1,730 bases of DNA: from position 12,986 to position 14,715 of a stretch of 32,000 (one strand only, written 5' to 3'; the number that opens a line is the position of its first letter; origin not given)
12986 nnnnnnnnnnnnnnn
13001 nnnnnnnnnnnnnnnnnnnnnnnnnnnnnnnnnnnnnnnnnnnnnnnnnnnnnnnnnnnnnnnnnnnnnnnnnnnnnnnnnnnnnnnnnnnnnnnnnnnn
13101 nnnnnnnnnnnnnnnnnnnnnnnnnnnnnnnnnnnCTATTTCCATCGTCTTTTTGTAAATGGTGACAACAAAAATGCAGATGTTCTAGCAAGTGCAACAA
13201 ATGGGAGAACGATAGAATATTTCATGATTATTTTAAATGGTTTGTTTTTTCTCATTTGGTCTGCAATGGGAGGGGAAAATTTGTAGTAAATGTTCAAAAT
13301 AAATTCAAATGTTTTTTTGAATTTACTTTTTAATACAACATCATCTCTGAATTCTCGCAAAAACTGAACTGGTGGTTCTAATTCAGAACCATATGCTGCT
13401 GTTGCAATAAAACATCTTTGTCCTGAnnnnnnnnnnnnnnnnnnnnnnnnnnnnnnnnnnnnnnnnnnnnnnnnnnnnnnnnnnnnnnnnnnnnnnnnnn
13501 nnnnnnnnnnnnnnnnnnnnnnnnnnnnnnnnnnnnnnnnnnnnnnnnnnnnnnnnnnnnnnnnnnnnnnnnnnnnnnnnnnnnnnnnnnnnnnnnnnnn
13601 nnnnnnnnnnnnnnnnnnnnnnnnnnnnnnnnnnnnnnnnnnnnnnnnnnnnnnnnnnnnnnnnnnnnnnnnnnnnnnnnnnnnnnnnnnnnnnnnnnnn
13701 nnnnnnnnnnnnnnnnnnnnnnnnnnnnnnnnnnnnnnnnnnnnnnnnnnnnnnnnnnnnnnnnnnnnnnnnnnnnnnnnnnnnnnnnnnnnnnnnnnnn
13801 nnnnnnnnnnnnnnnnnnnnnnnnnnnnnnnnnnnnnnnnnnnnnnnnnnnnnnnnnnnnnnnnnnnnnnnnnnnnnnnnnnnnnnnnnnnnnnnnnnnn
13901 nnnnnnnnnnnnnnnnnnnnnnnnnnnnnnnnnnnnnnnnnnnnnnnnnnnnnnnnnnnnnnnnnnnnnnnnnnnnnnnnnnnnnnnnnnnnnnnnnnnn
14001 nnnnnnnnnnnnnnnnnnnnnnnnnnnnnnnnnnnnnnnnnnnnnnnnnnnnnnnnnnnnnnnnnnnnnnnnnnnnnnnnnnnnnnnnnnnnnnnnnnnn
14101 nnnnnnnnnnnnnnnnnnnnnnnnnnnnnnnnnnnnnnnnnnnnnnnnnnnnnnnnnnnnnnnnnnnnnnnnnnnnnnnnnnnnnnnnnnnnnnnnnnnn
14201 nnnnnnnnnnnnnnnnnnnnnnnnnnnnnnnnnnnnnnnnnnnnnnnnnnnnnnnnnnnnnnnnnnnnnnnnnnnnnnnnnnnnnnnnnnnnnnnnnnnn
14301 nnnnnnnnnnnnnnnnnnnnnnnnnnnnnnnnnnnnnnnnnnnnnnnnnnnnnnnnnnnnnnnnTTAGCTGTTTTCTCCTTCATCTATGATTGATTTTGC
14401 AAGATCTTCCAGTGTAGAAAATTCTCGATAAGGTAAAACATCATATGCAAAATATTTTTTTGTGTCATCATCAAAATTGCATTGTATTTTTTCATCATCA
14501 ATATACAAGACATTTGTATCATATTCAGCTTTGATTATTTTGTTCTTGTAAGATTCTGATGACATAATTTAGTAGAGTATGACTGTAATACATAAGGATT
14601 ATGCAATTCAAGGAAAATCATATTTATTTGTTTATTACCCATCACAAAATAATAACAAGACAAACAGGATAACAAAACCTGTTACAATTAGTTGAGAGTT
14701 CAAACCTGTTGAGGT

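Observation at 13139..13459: Tyrosinase fused to a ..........-type C-terminal module and hydrophobic tail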

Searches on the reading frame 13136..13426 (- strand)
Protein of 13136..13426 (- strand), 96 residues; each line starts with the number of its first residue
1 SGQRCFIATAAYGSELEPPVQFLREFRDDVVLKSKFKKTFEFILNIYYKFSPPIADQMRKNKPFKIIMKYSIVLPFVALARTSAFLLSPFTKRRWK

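Call 42: search_protein_representatives(protein=window:13136-13426:-)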
Query: 96 residues. Proteins with E-value up to 0.001 (for the whole library): 11679; up to 1e-10: 393; up to 1e-30: 4. The best 150 are listed.
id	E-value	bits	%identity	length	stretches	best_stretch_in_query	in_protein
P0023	3.5e-37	142.7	74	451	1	2-93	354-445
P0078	3.8e-36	139.4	71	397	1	4-93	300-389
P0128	4.5e-34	132.8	72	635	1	4-95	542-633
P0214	2.0e-33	130.7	69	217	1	3-93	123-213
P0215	1.1e-30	121.9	63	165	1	2-92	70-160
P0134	1.7e-30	121.4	64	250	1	2-88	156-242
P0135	2.2e-30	121.0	66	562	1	2-88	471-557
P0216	3.4e-30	120.4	63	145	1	3-93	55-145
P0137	6.1e-30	119.6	74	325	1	5-78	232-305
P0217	1.0e-29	118.8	66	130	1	4-92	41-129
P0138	1.7e-29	118.1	67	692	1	1-84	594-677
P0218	3.4e-29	117.2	62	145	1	4-94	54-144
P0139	4.0e-29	117.0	60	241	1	2-94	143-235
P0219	4.4e-28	113.6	68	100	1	5-88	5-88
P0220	1.4e-27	112.0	61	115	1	3-94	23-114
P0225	4.5e-24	100.8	58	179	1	4-93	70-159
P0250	2.4e-18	82.5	57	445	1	3-81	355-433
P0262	1.1e-15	73.9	48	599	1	5-83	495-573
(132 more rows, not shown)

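Call 58: predict_structure(alignment_id=A2)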
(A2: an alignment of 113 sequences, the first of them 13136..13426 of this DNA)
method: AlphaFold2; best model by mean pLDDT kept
length: 96 residues; sequences in the alignment: 113
mean_pLDDT: 87.3   pTM: 0.72
mean pLDDT of the five models: 87.3, 87.2, 84.3, 80.7, 66.5
residues with pLDDT >= 90: 53; 70-90: 34; 50-70: 8; < 50: 1
segments of 3 or more residues with pLDDT < 50: none
pLDDT, mean of each block of 10 residues (from residue 1): 76 86 90 90 92 94 95 93 84 64
secondary structure, 60 per line:
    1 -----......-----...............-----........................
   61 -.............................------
elements in order: H6-11 H17-31 H37-60 H62-90

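Call 63: fold_search(model_id=the predicted structure, library=pdb)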
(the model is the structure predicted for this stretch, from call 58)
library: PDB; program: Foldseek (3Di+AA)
matches with E <= 10: 17; with E <= 0.001: 0
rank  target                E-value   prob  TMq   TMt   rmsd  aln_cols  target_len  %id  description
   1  5nkx_A                1.7e+00  0.09  0.26  0.23  10.9       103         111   13  HRSV M2-1 core domain, P3221 crystal form (released 2018-01-03)
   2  4c3e_K                2.5e+00  0.08  0.26  0.17  10.4       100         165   13  HRSV M2-1 mutant S58D S61D, P21 crystal (released 2014-01-22)
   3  6x89_A5               2.6e+00  0.10  0.33  0.28   8.8       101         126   11  Vigna radiata mitochondrial complex I* (released 2020-09-02)
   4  4c3e_O                2.6e+00  0.07  0.26  0.17  10.3       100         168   13  HRSV M2-1 mutant S58D S61D, P21 crystal (released 2014-01-22)
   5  4c3e_B                2.9e+00  0.07  0.26  0.16  10.4       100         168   13  HRSV M2-1 mutant S58D S61D, P21 crystal (released 2014-01-22)
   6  4c3e_J                3.1e+00  0.06  0.26  0.17  10.3       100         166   13  HRSV M2-1 mutant S58D S61D, P21 crystal (released 2014-01-22)
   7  4c3e_A                3.1e+00  0.06  0.25  0.16  10.4       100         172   13  HRSV M2-1 mutant S58D S61D, P21 crystal (released 2014-01-22)
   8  4c3e_M                3.3e+00  0.06  0.26  0.18  10.3       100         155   13  HRSV M2-1 mutant S58D S61D, P21 crystal (released 2014-01-22)
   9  4c3e_E                3.3e+00  0.06  0.26  0.17  10.3       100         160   13  HRSV M2-1 mutant S58D S61D, P21 crystal (released 2014-01-22)
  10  4c3e_D                3.3e+00  0.06  0.26  0.17  10.4       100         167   13  HRSV M2-1 mutant S58D S61D, P21 crystal (released 2014-01-22)
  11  4c3e_I                3.3e+00  0.06  0.24  0.17  10.3        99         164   13  HRSV M2-1 mutant S58D S61D, P21 crystal (released 2014-01-22)
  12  4c3e_C                3.7e+00  0.05  0.24  0.17  10.3        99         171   13  HRSV M2-1 mutant S58D S61D, P21 crystal (released 2014-01-22)
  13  4c3e_G                3.9e+00  0.06  0.26  0.17  10.4       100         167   13  HRSV M2-1 mutant S58D S61D, P21 crystal (released 2014-01-22)
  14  4c3e_N                3.9e+00  0.05  0.24  0.16  10.4        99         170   13  HRSV M2-1 mutant S58D S61D, P21 crystal (released 2014-01-22)
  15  4c3e_H                5.0e+00  0.04  0.24  0.17  10.4        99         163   13  HRSV M2-1 mutant S58D S61D, P21 crystal (released 2014-01-22)
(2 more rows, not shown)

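Call 84: search_protein_families(library=pfam, alignment_id=A4, max_evalue=0.0001)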
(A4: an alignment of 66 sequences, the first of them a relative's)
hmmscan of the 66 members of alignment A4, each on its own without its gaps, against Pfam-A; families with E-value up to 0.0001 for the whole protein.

A. member 1, P0214 (217 aa): 0 families

B. families by the number of members that match (of 66 scanned): 39 families (the first 25 are shown)
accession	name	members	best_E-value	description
PF00041.27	fn3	4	9.5e-31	Fibronectin type III domain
PF00082.27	Peptidase_S8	4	4.7e-21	Subtilase family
PF00112.29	Peptidase_C1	3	3.2e-43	Papain family cysteine protease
PF25059.1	FN3_DSCAM-DSCAML_C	3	1.6e-12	DSCAM/DSCAML C-terminal Fn3-like domain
PF24489.1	Ig_J_second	2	3.5e-15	Tip attachment protein J second Ig-like domain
PF16656.11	Pur_ac_phosph_N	2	1.1e-11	Purple acid Phosphatase, N-terminal domain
PF25814.1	fn3_SORL1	2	2.1e-10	SORL1-like, fn3 domain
PF22352.2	K319L-like_PKD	2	1.9e-09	K319L-like, PKD domain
PF13570.13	Beta-prop_ACSF4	1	6.8e-51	Beta-alanine-activating enzyme, beta-propeller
PF09471.16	Peptidase_M64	1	3.3e-47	IgA Peptidase M64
PF00413.30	Peptidase_M10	1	3.9e-36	Matrixin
PF13360.13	PQQ_2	1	3.7e-35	Outer membrane protein assembly factor BamB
PF05345.18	He_PIG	1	4.2e-32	Putative Ig domain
PF09118.17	GO-like_E_set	1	1.1e-23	Galactose oxidase-like, Early set domain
PF01510.30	Amidase_2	1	1.4e-23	N-acetylmuramoyl-L-alanine amidase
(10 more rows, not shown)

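Call 97: search_protein_families(library=phrogs, proteins=[window:13136-13426:-, P0225], max_evalue=0.01)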
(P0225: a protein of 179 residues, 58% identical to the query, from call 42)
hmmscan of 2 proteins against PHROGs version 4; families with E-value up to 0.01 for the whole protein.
window:13136-13426:- (96 aa): 0 families

P0225 (179 aa): 0 families

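Call 98: search_protein_families(library=ncbifam, proteins=[P0225, P0250, P0262, P0219], max_evalue=0.001)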
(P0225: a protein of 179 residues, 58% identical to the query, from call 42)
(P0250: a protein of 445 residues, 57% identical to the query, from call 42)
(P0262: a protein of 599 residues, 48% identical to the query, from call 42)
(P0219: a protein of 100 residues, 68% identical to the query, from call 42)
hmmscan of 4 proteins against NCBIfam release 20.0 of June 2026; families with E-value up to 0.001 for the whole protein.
P0225 (179 aa): 1 family
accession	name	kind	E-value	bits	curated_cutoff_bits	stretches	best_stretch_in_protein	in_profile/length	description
NF041770.1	CFI_box_CTERM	domain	5.8e-21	74.1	40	1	71-140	1-67/69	CFI-box-CTERM domain-containing protein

P0250 (445 aa): 1 family
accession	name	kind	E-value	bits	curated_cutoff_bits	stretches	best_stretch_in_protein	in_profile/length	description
NF041770.1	CFI_box_CTERM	domain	1.3e-20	72.9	40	1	357-425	1-66/69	CFI-box-CTERM domain-containing protein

P0262 (599 aa): 3 families
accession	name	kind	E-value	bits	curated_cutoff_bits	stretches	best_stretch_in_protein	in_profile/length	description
NF052501.1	RdCuOxGlxASco2837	equivalog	4e-66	223.6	800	3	270-492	426-645/645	radical copper oxidase GlxA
NF041770.1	CFI_box_CTERM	domain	1.4e-15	56.8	40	1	495-562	1-65/69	CFI-box-CTERM domain-containing protein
NF010730.0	PRK14131.1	subfamily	0.00048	19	416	0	269-364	61-154/384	N-acetylneuraminate epimerase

P0219 (100 aa): 1 family
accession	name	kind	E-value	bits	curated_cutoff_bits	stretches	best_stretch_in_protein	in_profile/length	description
NF041770.1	CFI_box_CTERM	domain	3.6e-22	78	40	1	5-74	1-67/69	CFI-box-CTERM domain-containing protein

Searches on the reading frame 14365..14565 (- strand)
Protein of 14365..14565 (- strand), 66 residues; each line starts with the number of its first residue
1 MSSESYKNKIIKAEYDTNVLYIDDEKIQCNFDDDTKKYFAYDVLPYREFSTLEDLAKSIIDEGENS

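Call 3: search_protein_families(library=ncbifam, proteins=[window:14365-14565:-], max_evalue=1)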
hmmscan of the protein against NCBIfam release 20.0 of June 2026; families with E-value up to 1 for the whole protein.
window:14365-14565:- (66 aa): 1 family
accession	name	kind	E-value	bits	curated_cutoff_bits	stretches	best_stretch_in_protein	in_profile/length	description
NF038340.1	SAR2788_fam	subfamily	0.042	13.6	50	1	7-42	101-137/177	SAR2788 family putative toxin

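Call 4: search_protein_families(library=pfam, proteins=[window:14365-14565:-], max_evalue=1)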
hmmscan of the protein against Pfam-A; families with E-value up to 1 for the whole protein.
window:14365-14565:- (66 aa): 3 families
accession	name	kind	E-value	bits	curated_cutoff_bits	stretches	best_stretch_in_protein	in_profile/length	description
PF10387.14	DUF2442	-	0.08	13.6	23.9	1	17-62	2-47/72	Protein of unknown function (DUF2442)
PF18045.7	ISP3_C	-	0.094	13.2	27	1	4-37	3-35/110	ISP3 C-terminal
PF11969.13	DcpS_C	-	0.17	12.8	24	1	7-58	4-54/114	Scavenger mRNA decapping enzyme C-term binding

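Call 71: search_solved_structures(query=A3, max_evalue=10)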
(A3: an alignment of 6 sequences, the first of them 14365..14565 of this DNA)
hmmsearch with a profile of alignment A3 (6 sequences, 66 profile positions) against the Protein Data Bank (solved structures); distinct sequences matched with E-value up to 10: 6.
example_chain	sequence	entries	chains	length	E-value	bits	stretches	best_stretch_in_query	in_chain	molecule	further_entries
2jv8_A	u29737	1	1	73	2e-10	43.9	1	3-62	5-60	Uncharacterized protein NE1242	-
6cvp_A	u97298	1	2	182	0.62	13.5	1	21-59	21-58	Aprataxin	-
4fyd_A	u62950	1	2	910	0.94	13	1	11-47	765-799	DNA polymerase alpha catalytic subunit A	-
4b08_A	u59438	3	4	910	0.96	12.9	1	11-47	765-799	DNA POLYMERASE ALPHA CATALYTIC SUBUNIT A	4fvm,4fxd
2z66_A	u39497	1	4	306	3.8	11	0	38-57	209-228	Variable lymphocyte receptor B, Toll-like receptor 4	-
3d53_A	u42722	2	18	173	4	11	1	9-44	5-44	Inorganic pyrophosphatase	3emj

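Call 73: find_homologous_proteins(query=A3, max_evalue=0.001)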
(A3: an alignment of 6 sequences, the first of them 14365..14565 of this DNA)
Query A3 (6 sequences) (66 aa, profile of the alignment): 22 proteins with E <= 0.001 among 155 candidates.
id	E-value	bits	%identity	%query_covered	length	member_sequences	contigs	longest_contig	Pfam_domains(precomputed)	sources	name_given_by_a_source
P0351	6.4e-25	105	45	95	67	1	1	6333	-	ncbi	-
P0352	1.9e-24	103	100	100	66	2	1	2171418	-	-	-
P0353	3.3e-24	103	44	92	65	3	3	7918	-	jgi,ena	-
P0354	4.2e-23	99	82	100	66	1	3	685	-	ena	-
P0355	1.1e-22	98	76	100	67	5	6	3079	-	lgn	-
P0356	2.5e-22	97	79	100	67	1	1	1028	-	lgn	-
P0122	3.2e-22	96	34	92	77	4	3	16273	-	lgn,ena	-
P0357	1.1e-21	95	79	100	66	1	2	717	-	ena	-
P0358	1.1e-21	94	44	92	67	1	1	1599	-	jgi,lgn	-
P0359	1.6e-21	94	79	100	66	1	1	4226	-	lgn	-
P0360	3.4e-21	93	83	98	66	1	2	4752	-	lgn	-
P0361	3.8e-21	93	40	92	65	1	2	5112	-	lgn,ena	-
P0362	1.0e-20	91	67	100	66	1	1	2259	-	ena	-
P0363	2.7e-20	90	43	88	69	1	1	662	-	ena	-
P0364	3.3e-20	90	68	100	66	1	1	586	-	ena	-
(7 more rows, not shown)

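Call 74: search_solved_structures(query=A3, max_evalue=0.001, show_alignments=1)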
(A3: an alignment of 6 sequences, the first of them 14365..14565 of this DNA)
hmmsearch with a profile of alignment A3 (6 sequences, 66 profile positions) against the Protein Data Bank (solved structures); distinct sequences matched with E-value up to 0.001: 1.
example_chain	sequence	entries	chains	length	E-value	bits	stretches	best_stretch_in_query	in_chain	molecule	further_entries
2jv8_A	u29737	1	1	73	2e-10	43.9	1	3-62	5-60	Uncharacterized protein NE1242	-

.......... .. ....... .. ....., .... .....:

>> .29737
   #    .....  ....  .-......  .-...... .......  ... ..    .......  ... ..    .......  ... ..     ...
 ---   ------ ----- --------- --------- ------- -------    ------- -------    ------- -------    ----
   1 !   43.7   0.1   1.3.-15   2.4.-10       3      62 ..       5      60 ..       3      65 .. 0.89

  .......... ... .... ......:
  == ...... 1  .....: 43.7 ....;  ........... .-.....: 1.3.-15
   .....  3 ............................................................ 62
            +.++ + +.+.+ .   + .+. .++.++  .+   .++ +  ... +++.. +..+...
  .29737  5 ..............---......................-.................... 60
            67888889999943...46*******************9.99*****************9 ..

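Call 97: search_protein_families(library=phrogs, proteins=[window:14365-14565:-], max_evalue=0.01)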
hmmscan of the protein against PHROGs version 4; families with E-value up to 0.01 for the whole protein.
window:14365-14565:- (66 aa): 0 families
